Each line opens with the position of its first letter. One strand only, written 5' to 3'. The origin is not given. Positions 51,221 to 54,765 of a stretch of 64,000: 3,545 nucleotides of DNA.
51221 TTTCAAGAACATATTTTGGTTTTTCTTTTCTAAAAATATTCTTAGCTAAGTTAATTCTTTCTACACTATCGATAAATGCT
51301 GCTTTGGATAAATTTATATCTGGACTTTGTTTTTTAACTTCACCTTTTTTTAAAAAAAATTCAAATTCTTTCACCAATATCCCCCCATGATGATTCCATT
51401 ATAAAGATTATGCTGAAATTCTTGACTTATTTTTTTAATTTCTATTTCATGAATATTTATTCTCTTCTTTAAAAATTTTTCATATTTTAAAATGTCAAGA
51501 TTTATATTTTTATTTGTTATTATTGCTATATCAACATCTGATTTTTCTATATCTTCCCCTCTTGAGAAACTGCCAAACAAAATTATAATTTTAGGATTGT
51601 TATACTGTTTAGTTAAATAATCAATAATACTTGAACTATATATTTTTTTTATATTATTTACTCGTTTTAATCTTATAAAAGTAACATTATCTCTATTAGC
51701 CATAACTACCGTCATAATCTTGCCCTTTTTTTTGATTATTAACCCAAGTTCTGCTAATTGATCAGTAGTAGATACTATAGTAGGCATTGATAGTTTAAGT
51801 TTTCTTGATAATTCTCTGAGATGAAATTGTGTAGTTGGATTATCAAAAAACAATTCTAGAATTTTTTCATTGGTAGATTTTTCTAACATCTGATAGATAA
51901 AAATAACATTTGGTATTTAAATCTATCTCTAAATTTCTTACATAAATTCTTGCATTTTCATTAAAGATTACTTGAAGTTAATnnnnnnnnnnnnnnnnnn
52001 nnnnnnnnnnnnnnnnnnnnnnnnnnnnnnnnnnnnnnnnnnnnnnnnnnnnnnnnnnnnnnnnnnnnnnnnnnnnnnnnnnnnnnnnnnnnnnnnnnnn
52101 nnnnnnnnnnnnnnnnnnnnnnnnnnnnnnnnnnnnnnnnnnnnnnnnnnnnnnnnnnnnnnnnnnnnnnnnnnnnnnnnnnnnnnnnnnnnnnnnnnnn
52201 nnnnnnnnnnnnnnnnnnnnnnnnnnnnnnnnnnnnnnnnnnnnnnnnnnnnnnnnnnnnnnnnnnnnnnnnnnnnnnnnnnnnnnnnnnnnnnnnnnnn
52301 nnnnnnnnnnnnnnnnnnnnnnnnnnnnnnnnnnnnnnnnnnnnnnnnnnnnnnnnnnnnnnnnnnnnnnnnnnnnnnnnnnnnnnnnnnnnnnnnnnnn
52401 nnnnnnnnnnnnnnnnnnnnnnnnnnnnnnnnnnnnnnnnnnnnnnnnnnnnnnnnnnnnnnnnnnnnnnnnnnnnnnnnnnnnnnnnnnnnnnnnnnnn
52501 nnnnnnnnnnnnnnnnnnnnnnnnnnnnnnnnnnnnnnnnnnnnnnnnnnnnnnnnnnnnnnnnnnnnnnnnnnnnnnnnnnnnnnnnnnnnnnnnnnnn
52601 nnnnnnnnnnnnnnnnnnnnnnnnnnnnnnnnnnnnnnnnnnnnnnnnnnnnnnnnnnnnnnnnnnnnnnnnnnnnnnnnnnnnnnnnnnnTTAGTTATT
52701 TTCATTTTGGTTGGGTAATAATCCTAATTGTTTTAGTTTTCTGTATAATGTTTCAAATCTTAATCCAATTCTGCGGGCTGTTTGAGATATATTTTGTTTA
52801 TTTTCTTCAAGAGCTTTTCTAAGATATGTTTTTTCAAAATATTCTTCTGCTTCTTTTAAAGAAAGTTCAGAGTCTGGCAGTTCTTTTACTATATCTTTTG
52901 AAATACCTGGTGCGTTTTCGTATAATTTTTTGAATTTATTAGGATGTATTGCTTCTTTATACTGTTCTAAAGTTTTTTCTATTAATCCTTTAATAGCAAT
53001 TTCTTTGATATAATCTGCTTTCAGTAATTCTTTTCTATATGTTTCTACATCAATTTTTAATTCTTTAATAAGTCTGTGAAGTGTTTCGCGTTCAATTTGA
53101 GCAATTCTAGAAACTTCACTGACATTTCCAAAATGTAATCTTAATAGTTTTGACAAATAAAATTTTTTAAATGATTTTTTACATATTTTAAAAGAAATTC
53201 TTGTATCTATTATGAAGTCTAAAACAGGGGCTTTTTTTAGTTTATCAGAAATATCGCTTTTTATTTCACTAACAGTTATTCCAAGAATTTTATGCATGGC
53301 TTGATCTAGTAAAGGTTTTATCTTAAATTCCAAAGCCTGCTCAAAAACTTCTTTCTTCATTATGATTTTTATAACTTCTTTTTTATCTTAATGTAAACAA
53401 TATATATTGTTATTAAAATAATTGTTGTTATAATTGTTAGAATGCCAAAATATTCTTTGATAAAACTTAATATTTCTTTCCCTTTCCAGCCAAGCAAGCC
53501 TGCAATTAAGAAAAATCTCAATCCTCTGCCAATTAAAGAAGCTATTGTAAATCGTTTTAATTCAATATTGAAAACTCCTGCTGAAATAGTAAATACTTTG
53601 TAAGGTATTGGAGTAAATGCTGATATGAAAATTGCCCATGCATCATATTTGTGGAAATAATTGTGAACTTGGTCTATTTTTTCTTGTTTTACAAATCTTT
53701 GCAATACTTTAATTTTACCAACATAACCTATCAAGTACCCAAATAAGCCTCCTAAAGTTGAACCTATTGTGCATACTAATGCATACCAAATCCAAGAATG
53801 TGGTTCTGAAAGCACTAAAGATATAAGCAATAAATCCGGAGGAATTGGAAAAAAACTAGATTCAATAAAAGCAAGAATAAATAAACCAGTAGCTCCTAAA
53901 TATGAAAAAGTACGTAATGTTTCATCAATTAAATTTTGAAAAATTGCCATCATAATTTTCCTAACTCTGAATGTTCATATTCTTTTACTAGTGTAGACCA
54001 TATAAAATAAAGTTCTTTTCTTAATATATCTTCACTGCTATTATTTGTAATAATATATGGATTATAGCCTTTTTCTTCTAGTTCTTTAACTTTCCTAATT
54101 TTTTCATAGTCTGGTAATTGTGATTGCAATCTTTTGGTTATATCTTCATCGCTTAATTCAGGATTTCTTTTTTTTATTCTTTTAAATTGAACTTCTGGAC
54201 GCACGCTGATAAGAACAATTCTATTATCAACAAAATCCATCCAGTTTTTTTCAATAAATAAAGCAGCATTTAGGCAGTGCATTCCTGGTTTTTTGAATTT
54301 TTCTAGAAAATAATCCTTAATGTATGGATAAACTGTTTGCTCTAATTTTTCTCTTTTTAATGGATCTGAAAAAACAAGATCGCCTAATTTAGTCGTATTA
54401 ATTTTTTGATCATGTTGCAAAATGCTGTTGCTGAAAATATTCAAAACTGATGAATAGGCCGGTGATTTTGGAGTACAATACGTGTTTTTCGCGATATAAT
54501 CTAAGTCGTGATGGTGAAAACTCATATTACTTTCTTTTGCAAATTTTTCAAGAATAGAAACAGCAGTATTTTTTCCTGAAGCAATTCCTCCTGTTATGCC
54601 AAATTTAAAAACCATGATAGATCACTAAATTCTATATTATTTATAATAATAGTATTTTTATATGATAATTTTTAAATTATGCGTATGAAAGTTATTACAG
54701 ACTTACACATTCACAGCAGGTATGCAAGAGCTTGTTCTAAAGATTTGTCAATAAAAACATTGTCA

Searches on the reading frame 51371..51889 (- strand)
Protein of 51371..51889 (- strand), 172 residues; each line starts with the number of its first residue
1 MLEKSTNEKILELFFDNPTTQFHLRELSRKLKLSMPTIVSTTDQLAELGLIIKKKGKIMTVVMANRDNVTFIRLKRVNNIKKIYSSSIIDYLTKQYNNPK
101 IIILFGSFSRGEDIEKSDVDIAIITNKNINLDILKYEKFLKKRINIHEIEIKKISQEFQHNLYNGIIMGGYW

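Call 27: search_protein_families(library=pfam, proteins=[window:51371-51889:-], max_evalue=0.01)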
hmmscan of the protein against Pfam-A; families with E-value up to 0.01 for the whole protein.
window:51371-51889:- (172 aa): 4 families
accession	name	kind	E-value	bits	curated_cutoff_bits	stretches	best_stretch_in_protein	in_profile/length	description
PF18765.7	Polbeta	-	2.2e-10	41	26.9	1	88-162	3-80/93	Polymerase beta, Nucleotidyltransferase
PF01909.29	NTP_transf_2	-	4.2e-09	37.1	21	1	90-152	6-77/93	Nucleotidyltransferase domain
PF22600.2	MTPAP-like_central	-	0.00095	19.7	27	1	85-141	26-71/139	Poly(A) RNA polymerase, mitochondrial-like, central palm domain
PF08279.18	HTH_11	-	0.0044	17.3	25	0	8-55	3-49/55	HTH domain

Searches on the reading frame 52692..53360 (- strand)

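Call 27: search_protein_families(library=pfam, proteins=[window:52692-53360:-], max_evalue=0.01)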
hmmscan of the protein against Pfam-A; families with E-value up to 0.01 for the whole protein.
window:52692-53360:- (222 aa): 2 families
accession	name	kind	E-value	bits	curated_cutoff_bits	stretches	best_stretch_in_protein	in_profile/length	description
PF02954.25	HTH_8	-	4.4e-13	49.2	22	1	175-212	5-42/42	Bacterial regulatory protein, Fis family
PF13443.12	HTH_26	-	0.00037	21.1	22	0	69-100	2-33/63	Cro/C1-type HTH DNA-binding domain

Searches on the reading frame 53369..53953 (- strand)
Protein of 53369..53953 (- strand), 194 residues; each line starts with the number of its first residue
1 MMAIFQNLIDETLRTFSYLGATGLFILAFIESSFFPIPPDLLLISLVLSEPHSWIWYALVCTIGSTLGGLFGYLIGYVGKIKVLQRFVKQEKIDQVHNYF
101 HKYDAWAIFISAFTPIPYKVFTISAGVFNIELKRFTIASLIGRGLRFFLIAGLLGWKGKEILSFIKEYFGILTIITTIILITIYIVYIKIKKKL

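Call 27: search_protein_families(library=pfam, proteins=[window:53369-53953:-], max_evalue=0.01)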
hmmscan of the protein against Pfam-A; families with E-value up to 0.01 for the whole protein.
window:53369-53953:- (194 aa): 1 family
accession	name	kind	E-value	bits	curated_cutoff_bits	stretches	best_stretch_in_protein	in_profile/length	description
PF09335.16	VTT_dom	-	3e-19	70.1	33.9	1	39-152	3-119/123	VTT domain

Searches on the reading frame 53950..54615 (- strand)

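Call 27: search_protein_families(library=pfam, proteins=[window:53950-54615:-], max_evalue=0.01)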
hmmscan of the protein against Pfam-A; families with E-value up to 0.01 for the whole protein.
window:53950-54615:- (221 aa): 1 family
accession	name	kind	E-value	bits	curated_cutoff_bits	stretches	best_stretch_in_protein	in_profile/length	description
PF01121.26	CoaE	-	3.6e-26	92.4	27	1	6-175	4-167/180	Dephospho-CoA kinase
